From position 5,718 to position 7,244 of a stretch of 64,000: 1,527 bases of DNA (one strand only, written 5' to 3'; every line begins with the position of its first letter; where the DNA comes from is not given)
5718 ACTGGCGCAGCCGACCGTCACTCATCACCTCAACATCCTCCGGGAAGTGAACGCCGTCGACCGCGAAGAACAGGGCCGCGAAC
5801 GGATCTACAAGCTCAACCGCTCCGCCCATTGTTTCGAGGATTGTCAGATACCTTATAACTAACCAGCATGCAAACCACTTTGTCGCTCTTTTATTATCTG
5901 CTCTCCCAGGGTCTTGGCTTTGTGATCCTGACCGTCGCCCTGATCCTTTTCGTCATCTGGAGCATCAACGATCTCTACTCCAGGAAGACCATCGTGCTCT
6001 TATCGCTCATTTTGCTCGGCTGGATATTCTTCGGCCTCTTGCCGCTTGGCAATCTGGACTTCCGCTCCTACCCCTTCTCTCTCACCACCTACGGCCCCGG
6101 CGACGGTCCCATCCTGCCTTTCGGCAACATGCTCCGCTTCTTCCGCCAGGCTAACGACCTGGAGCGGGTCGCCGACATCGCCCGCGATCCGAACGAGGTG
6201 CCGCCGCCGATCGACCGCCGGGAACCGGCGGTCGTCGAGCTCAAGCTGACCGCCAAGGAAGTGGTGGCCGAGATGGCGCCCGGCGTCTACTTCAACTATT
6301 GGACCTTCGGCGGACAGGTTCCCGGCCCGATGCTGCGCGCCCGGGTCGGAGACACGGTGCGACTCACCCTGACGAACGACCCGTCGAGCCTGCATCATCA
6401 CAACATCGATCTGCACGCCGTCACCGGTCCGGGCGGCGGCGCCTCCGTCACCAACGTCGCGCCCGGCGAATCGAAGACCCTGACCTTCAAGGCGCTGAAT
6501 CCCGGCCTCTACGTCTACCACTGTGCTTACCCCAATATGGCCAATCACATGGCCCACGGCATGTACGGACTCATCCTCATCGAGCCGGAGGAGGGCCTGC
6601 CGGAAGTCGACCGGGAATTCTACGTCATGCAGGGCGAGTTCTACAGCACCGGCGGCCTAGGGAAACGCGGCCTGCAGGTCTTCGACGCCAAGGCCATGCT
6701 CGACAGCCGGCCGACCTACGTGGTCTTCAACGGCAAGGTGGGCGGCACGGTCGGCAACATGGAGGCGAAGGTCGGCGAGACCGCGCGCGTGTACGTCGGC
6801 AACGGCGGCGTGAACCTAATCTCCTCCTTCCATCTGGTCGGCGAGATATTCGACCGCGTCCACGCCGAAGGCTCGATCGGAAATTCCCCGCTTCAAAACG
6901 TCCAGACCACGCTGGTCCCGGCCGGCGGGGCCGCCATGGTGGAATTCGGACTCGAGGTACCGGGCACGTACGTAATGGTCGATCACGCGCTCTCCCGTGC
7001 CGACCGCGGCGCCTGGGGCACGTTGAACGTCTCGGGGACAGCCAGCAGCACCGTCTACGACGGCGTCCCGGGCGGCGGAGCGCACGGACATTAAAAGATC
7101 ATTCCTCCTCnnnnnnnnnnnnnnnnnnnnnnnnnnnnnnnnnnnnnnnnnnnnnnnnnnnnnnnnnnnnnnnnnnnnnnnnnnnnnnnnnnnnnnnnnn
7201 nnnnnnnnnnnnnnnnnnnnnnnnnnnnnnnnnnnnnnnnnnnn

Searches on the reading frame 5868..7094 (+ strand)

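Call 39: search_protein_families(library=pfam, proteins=[window:5868-7094:+], max_evalue=0.001)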
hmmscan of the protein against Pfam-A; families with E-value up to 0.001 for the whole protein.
window:5868-7094:+ (408 aa): 3 families
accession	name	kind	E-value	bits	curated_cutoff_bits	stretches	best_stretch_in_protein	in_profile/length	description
PF07732.21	Cu-oxidase_3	-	1.5e-13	51.3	21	1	140-242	13-118/119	Multicopper oxidase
PF07731.20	Cu-oxidase_2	-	2.4e-11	44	20.4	1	153-241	32-136/137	Multicopper oxidase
PF13473.12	Cupredoxin_1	-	0.00014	22.3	27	1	159-224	40-97/104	Cupredoxin-like domain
